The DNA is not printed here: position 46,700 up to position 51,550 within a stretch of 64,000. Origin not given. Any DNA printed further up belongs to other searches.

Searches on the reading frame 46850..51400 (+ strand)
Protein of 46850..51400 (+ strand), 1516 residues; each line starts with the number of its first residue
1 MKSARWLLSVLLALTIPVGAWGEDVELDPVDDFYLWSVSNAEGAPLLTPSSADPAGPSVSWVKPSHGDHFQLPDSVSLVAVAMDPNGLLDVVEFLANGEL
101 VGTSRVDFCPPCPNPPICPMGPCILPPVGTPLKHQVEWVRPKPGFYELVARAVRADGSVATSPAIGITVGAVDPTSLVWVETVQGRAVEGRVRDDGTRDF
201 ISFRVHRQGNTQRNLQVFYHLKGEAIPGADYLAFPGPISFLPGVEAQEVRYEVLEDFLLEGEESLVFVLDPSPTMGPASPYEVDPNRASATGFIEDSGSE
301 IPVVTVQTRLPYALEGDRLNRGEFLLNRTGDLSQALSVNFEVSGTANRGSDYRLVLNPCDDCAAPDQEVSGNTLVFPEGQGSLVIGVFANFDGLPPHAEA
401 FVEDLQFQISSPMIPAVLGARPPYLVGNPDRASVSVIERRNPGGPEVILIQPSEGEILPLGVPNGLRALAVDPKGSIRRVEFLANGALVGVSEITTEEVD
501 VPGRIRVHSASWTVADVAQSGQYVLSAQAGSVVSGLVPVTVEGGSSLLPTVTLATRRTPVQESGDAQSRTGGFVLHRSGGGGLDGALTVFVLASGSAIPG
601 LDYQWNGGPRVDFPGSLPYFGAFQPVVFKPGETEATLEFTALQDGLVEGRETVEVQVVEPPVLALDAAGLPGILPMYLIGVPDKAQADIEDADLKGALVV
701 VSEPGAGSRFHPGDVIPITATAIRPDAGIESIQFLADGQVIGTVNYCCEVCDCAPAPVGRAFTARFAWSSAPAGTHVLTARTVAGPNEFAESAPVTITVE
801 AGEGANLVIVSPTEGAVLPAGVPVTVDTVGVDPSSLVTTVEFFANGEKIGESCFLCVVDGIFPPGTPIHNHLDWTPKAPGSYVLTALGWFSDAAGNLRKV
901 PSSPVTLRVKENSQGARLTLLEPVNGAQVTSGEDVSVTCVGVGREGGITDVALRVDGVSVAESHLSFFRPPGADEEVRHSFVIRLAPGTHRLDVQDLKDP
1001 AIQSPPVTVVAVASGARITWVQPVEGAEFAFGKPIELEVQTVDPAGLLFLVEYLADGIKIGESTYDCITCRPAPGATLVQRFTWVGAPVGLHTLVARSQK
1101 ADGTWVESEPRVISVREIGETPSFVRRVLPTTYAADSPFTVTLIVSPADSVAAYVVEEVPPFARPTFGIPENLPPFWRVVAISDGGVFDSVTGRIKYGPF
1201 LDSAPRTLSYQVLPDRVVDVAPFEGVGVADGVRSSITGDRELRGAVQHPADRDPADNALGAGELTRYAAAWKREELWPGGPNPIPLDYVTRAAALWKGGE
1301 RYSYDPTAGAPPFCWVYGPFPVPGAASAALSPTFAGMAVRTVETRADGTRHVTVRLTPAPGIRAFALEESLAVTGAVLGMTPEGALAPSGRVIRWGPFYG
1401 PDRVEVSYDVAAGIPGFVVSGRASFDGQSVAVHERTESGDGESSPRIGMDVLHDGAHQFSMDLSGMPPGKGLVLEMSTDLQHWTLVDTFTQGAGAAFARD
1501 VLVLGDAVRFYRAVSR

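Call 8: search_protein_families(library=pfam, proteins=[window:46850-51400:+], max_evalue=0.01)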
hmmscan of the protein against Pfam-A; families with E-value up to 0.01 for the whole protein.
window:46850-51400:+ (1516 aa): 3 families
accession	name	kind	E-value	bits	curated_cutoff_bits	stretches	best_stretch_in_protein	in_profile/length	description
PF17957.7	Big_7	-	3.2e-37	127.4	24.1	5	699-780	3-70/70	Bacterial Ig domain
PF03160.20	Calx-beta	-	1.6e-13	51.1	27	1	200-291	23-112/119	Calx-beta domain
PF06832.18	BiPBP_C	-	3.9e-07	30.3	26.8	0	858-898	50-86/90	Penicillin-Binding Protein C-terminus Family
